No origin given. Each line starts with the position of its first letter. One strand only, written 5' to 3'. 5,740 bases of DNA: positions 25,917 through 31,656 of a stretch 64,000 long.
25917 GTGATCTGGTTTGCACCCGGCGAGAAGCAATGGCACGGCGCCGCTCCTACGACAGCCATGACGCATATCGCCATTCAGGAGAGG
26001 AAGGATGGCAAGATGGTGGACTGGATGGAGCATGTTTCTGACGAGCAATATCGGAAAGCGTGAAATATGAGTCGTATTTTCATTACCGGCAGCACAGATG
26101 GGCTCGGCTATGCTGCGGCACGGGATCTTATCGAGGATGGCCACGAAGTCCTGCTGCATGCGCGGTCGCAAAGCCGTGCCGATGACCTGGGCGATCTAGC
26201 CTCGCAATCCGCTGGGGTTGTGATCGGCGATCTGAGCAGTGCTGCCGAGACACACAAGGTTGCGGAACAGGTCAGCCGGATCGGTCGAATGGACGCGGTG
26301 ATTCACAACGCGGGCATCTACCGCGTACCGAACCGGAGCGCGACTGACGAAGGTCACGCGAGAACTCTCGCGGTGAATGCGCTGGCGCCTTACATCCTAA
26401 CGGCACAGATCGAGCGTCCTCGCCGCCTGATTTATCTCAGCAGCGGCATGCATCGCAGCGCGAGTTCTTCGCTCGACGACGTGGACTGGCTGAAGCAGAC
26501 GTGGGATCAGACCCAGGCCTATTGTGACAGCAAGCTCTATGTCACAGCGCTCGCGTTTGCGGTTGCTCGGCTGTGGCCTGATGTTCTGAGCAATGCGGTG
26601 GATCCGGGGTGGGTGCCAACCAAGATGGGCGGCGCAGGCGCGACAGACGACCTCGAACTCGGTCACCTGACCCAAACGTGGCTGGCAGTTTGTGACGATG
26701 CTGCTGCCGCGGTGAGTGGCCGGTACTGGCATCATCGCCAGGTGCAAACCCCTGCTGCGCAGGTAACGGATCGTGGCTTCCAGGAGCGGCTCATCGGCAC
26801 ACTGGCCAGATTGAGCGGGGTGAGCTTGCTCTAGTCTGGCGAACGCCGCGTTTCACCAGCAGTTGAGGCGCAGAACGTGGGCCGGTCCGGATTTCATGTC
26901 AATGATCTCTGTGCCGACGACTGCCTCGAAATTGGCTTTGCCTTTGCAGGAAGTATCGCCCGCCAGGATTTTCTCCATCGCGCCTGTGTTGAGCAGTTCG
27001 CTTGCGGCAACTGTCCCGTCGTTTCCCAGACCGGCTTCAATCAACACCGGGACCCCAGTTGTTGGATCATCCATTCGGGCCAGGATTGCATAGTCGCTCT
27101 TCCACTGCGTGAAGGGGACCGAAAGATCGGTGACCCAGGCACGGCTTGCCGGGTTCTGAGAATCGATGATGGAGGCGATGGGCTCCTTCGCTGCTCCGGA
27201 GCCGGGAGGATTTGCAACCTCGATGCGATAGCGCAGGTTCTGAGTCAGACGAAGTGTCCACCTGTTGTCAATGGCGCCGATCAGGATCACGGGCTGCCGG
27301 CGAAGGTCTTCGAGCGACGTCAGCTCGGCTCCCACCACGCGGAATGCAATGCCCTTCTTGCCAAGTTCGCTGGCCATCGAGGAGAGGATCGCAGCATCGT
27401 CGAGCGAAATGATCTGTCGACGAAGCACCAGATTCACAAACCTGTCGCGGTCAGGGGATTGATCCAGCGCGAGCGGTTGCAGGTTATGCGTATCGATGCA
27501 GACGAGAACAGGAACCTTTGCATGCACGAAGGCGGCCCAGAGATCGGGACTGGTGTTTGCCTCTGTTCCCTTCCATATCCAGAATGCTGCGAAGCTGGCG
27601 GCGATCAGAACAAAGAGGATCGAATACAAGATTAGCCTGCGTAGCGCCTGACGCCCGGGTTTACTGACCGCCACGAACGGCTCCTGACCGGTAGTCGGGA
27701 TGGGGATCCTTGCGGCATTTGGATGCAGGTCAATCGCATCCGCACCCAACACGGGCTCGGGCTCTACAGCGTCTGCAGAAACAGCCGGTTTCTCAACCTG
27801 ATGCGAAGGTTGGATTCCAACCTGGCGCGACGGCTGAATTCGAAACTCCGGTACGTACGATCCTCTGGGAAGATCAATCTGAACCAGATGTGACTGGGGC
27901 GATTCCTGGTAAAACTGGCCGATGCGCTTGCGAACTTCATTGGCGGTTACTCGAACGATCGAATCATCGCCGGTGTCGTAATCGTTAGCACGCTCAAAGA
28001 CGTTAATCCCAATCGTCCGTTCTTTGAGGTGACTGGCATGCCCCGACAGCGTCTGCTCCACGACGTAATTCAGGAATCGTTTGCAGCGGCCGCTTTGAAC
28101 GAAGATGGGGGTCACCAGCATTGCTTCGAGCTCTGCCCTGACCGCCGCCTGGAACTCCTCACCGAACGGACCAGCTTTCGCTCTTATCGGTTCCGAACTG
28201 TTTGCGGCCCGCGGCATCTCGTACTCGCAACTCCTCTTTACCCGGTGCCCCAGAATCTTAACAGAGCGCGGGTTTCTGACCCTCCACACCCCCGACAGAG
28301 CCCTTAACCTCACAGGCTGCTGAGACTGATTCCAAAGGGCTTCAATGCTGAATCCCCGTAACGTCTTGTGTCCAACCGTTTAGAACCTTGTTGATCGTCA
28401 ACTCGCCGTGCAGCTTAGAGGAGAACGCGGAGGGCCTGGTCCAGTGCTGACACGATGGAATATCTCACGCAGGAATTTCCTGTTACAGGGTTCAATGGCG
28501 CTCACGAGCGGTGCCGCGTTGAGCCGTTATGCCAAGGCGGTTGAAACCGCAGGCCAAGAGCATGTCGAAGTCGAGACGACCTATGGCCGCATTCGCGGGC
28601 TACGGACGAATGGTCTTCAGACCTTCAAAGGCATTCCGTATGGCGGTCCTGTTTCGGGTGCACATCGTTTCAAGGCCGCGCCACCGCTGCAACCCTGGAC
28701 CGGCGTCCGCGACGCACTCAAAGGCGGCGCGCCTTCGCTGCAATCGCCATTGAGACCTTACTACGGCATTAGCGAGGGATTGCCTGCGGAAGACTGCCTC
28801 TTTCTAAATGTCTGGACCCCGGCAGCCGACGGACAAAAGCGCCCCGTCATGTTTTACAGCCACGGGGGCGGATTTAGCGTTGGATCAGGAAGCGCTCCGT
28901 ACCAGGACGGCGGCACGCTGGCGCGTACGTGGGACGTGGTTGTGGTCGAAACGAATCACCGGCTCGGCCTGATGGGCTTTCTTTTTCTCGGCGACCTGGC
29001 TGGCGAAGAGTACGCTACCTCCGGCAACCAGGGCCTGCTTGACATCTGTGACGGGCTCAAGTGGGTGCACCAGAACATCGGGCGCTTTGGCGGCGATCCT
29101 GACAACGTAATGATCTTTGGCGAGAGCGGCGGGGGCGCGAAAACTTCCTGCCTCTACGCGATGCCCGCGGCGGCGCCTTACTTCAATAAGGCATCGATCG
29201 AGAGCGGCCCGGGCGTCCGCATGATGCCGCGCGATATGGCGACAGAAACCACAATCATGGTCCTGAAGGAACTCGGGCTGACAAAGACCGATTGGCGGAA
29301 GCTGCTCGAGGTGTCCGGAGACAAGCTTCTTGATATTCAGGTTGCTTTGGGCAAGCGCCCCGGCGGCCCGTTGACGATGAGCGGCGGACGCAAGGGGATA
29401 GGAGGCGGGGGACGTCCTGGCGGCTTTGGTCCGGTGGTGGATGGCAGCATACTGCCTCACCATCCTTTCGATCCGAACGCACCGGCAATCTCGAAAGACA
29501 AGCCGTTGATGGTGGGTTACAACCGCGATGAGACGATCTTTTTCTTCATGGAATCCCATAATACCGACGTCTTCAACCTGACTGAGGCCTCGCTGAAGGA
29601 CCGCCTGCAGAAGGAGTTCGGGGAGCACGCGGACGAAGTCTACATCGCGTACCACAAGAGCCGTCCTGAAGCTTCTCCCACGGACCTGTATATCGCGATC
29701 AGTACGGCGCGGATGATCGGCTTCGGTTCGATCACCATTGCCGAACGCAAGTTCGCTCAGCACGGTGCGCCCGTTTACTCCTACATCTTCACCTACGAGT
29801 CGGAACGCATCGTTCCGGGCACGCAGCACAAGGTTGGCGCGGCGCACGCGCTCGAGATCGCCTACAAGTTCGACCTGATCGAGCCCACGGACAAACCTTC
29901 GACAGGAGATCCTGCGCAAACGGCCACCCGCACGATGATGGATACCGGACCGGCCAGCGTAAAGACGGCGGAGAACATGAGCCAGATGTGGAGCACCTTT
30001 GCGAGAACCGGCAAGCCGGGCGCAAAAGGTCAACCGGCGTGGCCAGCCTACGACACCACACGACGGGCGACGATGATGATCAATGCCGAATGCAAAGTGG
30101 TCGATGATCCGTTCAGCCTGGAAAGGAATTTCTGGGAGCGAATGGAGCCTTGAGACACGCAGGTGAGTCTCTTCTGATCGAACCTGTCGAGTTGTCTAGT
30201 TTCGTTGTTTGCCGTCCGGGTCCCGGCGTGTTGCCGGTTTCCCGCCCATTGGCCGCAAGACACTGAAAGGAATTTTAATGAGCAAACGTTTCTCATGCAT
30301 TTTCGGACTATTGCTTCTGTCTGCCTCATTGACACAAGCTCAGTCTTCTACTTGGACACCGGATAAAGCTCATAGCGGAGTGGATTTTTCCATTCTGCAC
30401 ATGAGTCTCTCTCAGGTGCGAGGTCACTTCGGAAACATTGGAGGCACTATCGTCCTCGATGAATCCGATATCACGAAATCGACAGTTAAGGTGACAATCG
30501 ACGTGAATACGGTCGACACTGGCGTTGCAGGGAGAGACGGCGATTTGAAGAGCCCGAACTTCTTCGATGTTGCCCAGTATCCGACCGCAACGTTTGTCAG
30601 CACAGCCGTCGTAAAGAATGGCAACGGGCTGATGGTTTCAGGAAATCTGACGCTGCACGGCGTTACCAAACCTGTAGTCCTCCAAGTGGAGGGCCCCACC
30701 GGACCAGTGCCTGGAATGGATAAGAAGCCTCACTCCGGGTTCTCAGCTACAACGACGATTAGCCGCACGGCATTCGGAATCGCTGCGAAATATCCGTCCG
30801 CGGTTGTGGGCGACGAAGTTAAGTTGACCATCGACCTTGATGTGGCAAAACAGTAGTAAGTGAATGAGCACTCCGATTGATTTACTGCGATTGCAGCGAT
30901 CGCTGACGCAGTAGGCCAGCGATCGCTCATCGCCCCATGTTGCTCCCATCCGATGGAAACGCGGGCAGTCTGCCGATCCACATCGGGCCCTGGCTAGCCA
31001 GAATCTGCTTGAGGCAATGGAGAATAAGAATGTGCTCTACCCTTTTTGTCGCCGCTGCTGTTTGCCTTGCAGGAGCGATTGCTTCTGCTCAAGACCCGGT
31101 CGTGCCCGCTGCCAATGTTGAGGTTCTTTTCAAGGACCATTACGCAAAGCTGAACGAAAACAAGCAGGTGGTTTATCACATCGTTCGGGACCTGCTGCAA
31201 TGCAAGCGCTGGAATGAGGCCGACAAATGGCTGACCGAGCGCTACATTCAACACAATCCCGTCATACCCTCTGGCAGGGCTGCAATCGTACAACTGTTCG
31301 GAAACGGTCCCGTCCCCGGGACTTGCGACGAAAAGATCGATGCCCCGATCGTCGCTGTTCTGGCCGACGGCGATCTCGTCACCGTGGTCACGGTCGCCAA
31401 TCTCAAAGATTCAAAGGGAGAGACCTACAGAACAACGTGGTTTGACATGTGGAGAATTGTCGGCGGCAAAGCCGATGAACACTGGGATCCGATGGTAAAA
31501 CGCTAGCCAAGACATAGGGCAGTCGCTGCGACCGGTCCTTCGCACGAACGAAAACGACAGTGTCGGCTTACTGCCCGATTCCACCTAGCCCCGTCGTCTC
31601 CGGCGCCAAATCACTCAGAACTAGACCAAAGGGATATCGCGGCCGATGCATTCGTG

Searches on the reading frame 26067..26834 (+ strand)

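Call 9: search_protein_families(library=pfam, proteins=[window:26067-26834:+], max_evalue=0.01)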
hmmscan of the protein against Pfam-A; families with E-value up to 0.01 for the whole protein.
window:26067-26834:+ (255 aa): 4 families
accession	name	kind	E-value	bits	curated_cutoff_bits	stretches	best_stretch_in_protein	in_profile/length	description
PF00106.31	adh_short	-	7.5e-18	65.2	26.6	1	4-189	3-188/195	short chain dehydrogenase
PF13561.12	adh_short_C2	-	2.8e-15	57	27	1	11-193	6-185/236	Enoyl-(Acyl carrier protein) reductase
PF01370.27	Epimerase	-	2.5e-08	34.1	20.9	1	4-168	1-158/240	NAD dependent epimerase/dehydratase family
PF08659.16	KR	-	1.4e-05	25.5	22.6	1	4-87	3-94/180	KR domain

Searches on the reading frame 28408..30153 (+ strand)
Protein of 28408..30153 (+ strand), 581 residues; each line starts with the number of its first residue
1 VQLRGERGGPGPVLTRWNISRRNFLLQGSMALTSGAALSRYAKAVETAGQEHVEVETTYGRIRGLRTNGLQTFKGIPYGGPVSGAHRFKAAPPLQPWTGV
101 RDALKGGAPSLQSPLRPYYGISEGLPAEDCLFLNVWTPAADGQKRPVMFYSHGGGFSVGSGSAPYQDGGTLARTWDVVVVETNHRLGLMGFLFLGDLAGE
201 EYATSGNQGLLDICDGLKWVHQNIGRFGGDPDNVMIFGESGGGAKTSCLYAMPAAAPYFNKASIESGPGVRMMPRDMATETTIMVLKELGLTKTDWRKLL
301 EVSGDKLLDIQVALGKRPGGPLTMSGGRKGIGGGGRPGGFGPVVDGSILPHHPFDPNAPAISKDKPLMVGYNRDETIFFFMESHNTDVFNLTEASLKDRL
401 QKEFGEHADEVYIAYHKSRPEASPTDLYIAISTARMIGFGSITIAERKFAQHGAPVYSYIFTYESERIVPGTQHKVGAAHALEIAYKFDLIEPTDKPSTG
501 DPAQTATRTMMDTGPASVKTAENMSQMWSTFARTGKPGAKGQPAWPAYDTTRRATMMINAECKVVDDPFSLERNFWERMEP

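Call 9: search_protein_families(library=pfam, proteins=[window:28408-30153:+], max_evalue=0.01)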
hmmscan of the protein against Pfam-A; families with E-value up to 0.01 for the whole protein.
window:28408-30153:+ (581 aa): 3 families
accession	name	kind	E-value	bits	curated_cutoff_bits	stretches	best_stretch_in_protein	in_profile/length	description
PF00135.34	COesterase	-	4.7e-89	300.1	27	1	54-576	4-515/515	Carboxylesterase family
PF07859.19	Abhydrolase_3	-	4.2e-06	27.1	25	0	211-244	50-83/210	alpha/beta hydrolase fold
PF20434.5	BD-FAE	-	0.00017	21.6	26.8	1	133-252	1-108/215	BD-FAE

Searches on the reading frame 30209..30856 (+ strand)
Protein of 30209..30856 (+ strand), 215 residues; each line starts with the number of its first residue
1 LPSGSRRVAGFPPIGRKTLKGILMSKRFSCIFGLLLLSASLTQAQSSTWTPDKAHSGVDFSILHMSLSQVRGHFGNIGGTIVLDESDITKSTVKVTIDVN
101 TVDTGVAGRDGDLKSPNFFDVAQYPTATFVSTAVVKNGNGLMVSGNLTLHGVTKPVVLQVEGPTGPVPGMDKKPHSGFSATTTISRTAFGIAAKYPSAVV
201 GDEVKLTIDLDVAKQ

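Call 9: search_protein_families(library=pfam, proteins=[window:30209-30856:+], max_evalue=0.01)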
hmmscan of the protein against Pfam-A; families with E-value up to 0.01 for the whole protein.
window:30209-30856:+ (215 aa): 1 family
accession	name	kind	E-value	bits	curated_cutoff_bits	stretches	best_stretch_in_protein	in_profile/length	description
PF04264.18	YceI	-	1.5e-47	162.1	23.7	1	49-211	1-149/150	YceI-like domain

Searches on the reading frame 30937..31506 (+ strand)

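Call 9: search_protein_families(library=pfam, proteins=[window:30937-31506:+], max_evalue=0.01)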
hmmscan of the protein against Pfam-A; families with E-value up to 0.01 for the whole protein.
window:30937-31506:+ (189 aa): 1 family
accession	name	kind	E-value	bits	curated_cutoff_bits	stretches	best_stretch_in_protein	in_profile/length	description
PF12680.13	SnoaL_2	-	1.1e-06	29.7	27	1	88-182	9-102/102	SnoaL-like domain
